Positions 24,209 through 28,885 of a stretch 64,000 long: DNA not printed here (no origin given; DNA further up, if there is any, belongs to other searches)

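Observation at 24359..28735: A 1458-codon ORF combining a degenerate CDK-like kinase, a cyclin-box-like region, an F-box and LRRs in one frame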

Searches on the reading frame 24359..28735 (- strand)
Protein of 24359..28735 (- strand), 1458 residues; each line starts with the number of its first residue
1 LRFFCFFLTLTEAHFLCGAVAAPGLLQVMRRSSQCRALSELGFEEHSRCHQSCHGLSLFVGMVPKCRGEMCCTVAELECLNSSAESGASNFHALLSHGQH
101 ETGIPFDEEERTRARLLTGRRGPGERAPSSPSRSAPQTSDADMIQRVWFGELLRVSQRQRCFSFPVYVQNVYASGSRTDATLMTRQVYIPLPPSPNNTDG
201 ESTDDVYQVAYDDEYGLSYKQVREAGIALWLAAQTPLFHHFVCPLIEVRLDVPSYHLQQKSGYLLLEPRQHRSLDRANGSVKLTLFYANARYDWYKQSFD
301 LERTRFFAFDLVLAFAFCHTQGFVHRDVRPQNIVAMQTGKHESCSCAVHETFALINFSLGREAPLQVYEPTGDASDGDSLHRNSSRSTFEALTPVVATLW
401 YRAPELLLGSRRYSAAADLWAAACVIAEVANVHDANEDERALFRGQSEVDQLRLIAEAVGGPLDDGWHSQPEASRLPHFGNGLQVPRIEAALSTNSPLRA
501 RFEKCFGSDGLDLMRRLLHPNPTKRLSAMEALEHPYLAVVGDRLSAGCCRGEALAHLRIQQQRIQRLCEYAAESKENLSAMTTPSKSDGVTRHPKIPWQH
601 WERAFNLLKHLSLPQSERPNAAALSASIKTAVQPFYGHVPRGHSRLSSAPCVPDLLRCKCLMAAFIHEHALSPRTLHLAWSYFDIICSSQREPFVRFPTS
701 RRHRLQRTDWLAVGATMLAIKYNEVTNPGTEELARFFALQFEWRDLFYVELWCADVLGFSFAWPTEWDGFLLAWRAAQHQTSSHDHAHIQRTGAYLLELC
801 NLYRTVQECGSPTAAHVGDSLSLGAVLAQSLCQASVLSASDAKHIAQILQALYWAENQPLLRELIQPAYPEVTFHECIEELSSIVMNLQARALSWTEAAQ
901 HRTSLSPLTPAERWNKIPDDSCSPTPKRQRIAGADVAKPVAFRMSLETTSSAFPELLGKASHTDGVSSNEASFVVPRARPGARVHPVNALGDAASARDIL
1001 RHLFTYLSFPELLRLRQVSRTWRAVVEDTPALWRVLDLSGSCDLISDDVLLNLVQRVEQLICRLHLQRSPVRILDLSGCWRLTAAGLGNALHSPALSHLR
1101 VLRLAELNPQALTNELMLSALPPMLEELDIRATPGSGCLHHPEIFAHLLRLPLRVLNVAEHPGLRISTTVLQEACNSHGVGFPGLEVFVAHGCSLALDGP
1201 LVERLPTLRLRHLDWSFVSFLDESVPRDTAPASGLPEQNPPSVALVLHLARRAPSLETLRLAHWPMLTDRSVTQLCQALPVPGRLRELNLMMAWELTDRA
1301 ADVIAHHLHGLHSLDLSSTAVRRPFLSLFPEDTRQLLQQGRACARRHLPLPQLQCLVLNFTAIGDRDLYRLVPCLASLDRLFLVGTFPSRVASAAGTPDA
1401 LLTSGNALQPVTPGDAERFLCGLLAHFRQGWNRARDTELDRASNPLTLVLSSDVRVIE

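Call 5: search_protein_families(library=pfam, proteins=[window:24359-28735:-], max_evalue=1)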
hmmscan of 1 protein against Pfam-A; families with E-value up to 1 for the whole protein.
window:24359-28735:- (1458 aa): 5 families
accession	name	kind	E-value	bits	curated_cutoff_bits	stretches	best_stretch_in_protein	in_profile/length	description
PF00069.31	Pkinase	-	1.4e-24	87.4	31.7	1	295-537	91-263/263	Protein kinase domain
PF12937.12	F-box-like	-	6.8e-10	39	24.3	1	998-1038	7-46/47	F-box-like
PF00646.38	F-box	-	2.5e-07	30.8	20.5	1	998-1028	7-37/43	F-box domain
PF00134.28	Cyclin_N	-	0.0027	17.8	23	1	665-759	41-124/127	Cyclin, N-terminal domain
PF07714.23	PK_Tyr_Ser-Thr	-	0.048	13.4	23.1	0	296-337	96-137/258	Protein tyrosine and serine/threonine kinase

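Call 6: search_solved_structures(query=window:24359-28735:-, max_evalue=0.01, show_alignments=2)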
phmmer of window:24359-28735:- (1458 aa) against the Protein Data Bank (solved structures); distinct sequences matched with E-value up to 0.01: 827 (the best 60 are shown).
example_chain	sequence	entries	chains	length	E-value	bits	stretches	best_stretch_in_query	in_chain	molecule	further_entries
1ung_A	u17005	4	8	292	6e-26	93.2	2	395-538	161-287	CELL DIVISION PROTEIN KINASE 5 | CYCLIN-DEPENDENT KINASE 5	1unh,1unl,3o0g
1h4l_A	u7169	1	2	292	6e-26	93.2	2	395-538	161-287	CELL DIVISION PROTEIN KINASE 5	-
7vdp_A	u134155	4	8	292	7e-26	93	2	395-538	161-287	Cyclin-dependent-like kinase 5 | Cyclin-dependent-like kinase 5, p25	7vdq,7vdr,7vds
4au8_A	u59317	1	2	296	7.3e-26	93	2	395-538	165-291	CYCLIN-DEPENDENT KINASE 5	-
9q3n_B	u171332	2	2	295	7.3e-26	93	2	395-538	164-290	Cyclin-dependent kinase 5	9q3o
2pk9_A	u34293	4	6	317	1.7e-24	88.4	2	393-550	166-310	Cyclin-dependent protein kinase PHO85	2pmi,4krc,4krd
3gbz_A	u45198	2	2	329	6.3e-24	86.6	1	392-538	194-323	Kinase, CMGC CDK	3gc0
7xqk_A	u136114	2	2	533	1.7e-22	81.8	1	392-538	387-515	Glutathione S-transferase class-mu 26 kDa isozyme,Cyclin-dependent kinase 3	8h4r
5oo1_A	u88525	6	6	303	3e-22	81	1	392-538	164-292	Cyclin-dependent kinase 2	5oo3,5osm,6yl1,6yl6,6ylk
8yng_A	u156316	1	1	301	4.1e-22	80.6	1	392-538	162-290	Cyclin-dependent kinase 2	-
7nj0_B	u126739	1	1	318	4.3e-22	80.5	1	392-544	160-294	Cyclin-dependent kinase 1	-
1gii_A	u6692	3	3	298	4.7e-22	80.4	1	392-538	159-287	CELL DIVISION PROTEIN KINASE 2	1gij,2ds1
2iw8_A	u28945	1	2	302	4.8e-22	80.3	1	392-538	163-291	CELL DIVISION PROTEIN KINASE 2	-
8bya_A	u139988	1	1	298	4.8e-22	80.3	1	393-538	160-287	Cyclin-dependent kinase 2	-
4i3z_A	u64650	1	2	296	4.9e-22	80.3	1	393-538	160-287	Cyclin-dependent kinase 2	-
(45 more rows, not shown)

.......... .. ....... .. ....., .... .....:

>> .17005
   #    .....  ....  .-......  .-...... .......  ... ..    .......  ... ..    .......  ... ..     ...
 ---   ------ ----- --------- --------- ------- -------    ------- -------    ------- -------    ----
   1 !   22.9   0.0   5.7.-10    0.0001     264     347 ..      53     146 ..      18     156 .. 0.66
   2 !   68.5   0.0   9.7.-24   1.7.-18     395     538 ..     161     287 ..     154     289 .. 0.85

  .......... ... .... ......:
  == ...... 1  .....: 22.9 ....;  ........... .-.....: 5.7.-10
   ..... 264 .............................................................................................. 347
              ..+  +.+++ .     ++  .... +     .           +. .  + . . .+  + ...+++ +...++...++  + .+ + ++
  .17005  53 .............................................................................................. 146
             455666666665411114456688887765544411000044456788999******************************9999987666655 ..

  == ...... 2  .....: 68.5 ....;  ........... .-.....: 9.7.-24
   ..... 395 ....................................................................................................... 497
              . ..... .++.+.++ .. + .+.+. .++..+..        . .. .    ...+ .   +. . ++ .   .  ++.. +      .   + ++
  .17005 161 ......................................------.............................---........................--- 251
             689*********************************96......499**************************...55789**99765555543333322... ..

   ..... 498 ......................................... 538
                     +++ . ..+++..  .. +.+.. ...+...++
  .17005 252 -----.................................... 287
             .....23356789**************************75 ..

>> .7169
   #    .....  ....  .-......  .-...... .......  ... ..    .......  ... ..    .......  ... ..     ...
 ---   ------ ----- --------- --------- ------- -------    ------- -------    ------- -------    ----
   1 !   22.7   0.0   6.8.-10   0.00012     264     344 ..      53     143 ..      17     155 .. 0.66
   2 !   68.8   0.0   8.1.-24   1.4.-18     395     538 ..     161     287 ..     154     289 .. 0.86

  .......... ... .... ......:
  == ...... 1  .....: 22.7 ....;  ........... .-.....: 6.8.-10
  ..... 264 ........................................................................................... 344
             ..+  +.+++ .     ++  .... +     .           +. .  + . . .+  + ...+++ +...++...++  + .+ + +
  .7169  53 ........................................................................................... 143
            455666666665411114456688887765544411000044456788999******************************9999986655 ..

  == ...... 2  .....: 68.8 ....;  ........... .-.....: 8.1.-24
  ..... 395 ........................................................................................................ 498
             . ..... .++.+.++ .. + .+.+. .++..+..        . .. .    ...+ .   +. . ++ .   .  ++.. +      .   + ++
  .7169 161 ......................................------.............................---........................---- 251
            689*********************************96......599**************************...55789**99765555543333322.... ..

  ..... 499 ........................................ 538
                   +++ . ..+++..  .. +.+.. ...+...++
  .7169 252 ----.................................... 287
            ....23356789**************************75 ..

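Call 7: find_homologous_proteins(query=window:24359-28651:-, max_evalue=0.00001)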
Query window:24359-28651:- (1430 aa): 55 proteins with E <= 0.00001 among 8000 candidates.
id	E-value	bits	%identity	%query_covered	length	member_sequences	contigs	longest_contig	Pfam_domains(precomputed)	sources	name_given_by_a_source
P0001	0.0e+0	3291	100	100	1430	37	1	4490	PF00069.32,PF00646.39,PF12937.13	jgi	-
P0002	0.0e+0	1452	56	88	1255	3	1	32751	PF00069.32,PF00646.39,PF12937.13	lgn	-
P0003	0.0e+0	1027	62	52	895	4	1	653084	PF00069.32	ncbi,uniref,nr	ncbi:hypothetical protein F1559_002135 [Cyanidiococcus yangmingshanensis]|uniref:Protein kinase doma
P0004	4.5e-113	397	32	66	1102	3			PF00069.32,PF00646.39,PF12937.13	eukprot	eukprot:ctg_167.g104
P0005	1.3e-17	81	32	18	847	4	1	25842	PF07714.24,PF00069.32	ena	-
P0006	1.0e-16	78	31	17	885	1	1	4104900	PF07714.24,PF00069.32,PF14531.13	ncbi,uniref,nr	ncbi:unnamed protein product [Pocillopora meandrina]|uniref:Protein kinase domain-containing protein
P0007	1.3e-16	77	31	17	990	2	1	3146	PF07714.24,PF00069.32,PF14531.13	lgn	-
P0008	1.8e-16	77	30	17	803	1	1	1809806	PF07714.24,PF00069.32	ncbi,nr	ncbi:CD11B kinase, partial [Amia calva]|nr:CD11B kinase [Amia calva]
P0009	1.9e-16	77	30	17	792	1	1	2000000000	PF07714.24,PF00069.32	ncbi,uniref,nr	ncbi:cyclin-dependent kinase 11A [Protopterus annectens]|uniref:cyclin-dependent kinase 11A n=1 Tax=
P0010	6.0e-16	75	32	17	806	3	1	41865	PF07714.24,PF00069.32,PF14531.13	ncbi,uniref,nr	ncbi:cyclin-dependent kinase 11B isoform X2 [Hyalella azteca]|uniref:cyclin-dependent kinase n=1 Tax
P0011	1.0e-15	74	30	17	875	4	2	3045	PF07714.24,PF00069.32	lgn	-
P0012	1.2e-15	74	30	17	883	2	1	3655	PF07714.24,PF00069.32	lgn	-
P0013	2.0e-15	73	29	17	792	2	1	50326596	PF07714.24,PF00069.32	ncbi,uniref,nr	ncbi:cyclin-dependent kinase 11B-like [Spea bombifrons]|uniref:cyclin-dependent kinase 11B-like n=1 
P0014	2.4e-15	73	28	17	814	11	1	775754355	PF07714.24,PF00069.32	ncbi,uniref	ncbi:cyclin-dependent kinase 11B-like isoform X3 [Ranitomeya variabilis]|uniref:cyclin-dependent kin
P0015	2.5e-15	73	29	17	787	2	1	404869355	PF07714.24,PF00069.32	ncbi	ncbi:cyclin-dependent kinase 11B isoform 2-T2 [Rhinophrynus dorsalis]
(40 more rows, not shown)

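Call 8: list_cluster_members(proteins=[P0001, P0002, P0003, P0004])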
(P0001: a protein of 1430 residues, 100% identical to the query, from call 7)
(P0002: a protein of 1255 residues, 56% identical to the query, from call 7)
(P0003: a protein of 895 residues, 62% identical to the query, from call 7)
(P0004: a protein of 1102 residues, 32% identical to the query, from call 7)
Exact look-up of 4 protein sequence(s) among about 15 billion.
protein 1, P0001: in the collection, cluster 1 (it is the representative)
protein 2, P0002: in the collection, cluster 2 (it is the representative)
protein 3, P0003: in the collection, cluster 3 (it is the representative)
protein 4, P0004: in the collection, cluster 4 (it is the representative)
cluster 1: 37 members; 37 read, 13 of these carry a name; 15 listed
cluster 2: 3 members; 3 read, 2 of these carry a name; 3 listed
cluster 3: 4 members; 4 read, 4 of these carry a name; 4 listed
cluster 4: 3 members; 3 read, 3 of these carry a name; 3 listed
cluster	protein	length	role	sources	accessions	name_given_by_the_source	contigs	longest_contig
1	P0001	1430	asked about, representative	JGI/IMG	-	-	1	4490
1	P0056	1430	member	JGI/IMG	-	serine/threonine protein kinase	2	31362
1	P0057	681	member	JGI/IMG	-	serine/threonine protein kinase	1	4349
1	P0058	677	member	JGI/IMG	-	hypothetical protein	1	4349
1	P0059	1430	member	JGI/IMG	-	serine/threonine protein kinase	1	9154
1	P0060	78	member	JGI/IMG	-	hypothetical protein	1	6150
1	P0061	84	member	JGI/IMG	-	hypothetical protein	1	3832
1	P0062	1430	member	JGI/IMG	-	serine/threonine protein kinase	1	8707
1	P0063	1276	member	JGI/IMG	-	serine/threonine protein kinase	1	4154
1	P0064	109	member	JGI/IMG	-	hypothetical protein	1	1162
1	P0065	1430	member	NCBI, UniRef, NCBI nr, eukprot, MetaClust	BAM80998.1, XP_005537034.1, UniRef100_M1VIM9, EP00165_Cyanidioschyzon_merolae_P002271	similar to cyclin dependent kinase [Cyanidioschyzon merolae strain 10D] | Similar to cyclin dependent kinase n=1 Tax=Cyanidioschyzon merolae (strain NIES-3377 / ... | XP_005537034.1 similar to cyclin dependent kinase [Cyanidioschyzon merolae strain 10D]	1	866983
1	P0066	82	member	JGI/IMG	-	hypothetical protein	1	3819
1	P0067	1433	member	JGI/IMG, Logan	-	serine/threonine protein kinase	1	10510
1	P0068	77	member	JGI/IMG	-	hypothetical protein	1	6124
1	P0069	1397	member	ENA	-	-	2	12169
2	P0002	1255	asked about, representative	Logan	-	-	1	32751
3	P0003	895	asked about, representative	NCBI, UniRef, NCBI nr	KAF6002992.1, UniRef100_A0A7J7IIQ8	hypothetical protein F1559_002135 [Cyanidiococcus yangmingshanensis] | Protein kinase domain-containing protein n=1 Tax=Cyanidiococcus yangmingshanensis ...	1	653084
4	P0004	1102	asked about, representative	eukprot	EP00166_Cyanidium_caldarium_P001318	ctg_167.g104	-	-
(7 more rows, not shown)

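Call 21: search_protein_families(library=pfam, alignment_id=A1, max_evalue=1)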
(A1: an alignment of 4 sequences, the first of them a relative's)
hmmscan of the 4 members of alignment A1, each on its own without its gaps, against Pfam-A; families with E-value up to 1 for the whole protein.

A. member 1, P0065 (1430 aa): 5 families
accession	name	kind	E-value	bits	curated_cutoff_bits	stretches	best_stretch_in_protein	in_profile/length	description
PF00069.31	Pkinase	-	1.3e-24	87.4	31.7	1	267-509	91-263/263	Protein kinase domain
PF12937.12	F-box-like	-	6.6e-10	39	24.3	1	970-1010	7-46/47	F-box-like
PF00646.38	F-box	-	2.4e-07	30.8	20.5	1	970-1000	7-37/43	F-box domain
PF00134.28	Cyclin_N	-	0.0027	17.9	23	1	637-731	41-124/127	Cyclin, N-terminal domain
PF07714.23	PK_Tyr_Ser-Thr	-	0.046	13.5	23.1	0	268-309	96-137/258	Protein tyrosine and serine/threonine kinase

B. families by the number of members that match (of 4 scanned): 7 families
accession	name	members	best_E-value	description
PF00069.31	Pkinase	4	1.3e-24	Protein kinase domain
PF12937.12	F-box-like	4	6.6e-10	F-box-like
PF00646.38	F-box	4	2.4e-07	F-box domain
PF00134.28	Cyclin_N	3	0.0027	Cyclin, N-terminal domain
PF07714.23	PK_Tyr_Ser-Thr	3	0.025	Protein tyrosine and serine/threonine kinase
PF13516.12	LRR_6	1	0.06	Leucine Rich repeat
PF08559.15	Cut8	1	0.18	Cut8, nuclear proteasome tether protein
